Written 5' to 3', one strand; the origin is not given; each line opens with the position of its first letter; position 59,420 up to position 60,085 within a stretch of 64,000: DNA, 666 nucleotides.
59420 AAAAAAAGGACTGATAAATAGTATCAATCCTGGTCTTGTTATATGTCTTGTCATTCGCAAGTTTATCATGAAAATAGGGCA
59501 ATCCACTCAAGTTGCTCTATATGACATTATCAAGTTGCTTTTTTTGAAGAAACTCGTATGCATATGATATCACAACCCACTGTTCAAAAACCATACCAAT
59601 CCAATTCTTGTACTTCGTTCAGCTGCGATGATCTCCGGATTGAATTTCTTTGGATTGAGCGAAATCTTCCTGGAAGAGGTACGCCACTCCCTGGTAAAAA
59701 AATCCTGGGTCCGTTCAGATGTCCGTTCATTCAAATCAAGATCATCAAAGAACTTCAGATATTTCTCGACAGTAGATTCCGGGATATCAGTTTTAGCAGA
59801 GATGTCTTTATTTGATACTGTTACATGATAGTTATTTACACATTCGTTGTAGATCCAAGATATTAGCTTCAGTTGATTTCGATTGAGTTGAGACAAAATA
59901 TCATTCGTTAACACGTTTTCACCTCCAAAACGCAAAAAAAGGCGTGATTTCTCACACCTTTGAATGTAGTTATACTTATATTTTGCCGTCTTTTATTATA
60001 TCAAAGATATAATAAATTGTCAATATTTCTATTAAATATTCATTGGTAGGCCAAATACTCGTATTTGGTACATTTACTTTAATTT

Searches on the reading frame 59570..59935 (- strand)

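Call 5: search_protein_families(library=pfam, proteins=[window:59570-59935:-], max_evalue=0.01)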
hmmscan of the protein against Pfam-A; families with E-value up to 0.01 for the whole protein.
window:59570-59935:- (121 aa): 0 families

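Call 6: search_protein_families(library=ncbifam, proteins=[window:59570-59935:-], max_evalue=0.1)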
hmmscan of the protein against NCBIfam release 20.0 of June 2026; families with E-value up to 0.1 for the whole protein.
window:59570-59935:- (121 aa): 1 family
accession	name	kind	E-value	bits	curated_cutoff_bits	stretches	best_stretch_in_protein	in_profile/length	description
NF033546.1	transpos_IS21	equivalog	0.056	13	160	1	37-80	6-53/294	IS21 family transposase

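Call 84: search_protein_families(library=padloc, proteins=[window:59570-59935:-], max_evalue=0.01)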
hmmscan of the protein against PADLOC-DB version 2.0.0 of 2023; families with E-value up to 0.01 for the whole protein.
window:59570-59935:- (121 aa): 2 families
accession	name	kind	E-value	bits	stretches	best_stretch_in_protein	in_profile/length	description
PDLC04787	PDC-S01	-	0.0018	15.2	1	6-66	204-269/412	-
PDLC02341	AbiA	-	0.0065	13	1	8-64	438-494/604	AbiA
